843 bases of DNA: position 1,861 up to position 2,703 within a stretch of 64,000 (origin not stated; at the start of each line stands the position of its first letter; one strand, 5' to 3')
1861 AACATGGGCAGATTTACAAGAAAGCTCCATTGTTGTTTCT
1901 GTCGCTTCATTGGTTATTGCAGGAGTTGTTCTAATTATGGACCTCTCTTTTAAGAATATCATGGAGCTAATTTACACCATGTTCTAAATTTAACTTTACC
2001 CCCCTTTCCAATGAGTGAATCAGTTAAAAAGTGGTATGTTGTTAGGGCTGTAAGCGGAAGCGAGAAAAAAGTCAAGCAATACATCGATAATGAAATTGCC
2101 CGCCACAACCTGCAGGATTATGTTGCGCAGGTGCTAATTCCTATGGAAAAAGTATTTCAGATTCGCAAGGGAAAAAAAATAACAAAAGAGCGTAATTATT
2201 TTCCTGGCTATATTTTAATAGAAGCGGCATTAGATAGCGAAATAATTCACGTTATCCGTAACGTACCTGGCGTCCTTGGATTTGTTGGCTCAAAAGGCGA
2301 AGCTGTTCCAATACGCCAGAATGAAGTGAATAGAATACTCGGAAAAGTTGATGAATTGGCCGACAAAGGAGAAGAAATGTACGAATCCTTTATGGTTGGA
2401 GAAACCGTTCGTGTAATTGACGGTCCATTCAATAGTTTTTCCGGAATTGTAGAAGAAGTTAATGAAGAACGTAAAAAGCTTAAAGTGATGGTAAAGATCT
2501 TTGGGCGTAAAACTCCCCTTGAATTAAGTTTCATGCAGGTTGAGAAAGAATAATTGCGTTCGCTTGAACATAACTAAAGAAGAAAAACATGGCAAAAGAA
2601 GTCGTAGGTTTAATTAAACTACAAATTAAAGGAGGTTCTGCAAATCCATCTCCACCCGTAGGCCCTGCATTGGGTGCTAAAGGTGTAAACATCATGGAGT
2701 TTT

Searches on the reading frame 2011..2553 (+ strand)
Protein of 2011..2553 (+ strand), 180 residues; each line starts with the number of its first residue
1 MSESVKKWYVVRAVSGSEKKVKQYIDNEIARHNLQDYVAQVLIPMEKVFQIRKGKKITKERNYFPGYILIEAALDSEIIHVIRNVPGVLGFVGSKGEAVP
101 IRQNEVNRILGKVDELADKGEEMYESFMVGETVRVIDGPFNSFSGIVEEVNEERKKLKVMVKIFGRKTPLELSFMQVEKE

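Call 42: find_encoding_contigs(protein=window:2011-2553:+, flank=10000, max_places=4)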
Protein window:2011-2553:+ (180 aa): 7 contigs read that carry it; 4 places shown.
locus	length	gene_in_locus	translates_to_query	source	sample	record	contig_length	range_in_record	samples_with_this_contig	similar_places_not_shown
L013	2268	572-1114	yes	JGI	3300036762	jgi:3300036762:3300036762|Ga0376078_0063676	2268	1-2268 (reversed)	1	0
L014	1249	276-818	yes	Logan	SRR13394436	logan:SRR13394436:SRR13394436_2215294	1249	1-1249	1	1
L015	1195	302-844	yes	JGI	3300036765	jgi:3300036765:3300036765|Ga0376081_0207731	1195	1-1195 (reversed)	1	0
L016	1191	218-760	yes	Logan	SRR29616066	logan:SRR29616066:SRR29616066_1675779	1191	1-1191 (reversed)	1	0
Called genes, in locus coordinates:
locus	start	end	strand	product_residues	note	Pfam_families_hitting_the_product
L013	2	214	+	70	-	?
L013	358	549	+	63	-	PF00584:SecE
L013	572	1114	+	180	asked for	PF02357:NusG, PF00467:KOW (faint)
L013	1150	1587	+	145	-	PF03946:Ribosomal_L11_N, PF00298:Ribosomal_L11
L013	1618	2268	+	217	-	?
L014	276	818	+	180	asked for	PF02357:NusG, PF00467:KOW (faint)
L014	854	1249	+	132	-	?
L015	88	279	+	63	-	PF00584:SecE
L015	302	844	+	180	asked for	PF02357:NusG, PF00467:KOW (faint)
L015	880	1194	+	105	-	?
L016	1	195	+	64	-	?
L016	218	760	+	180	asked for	PF02357:NusG, PF00467:KOW (faint)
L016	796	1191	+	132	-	?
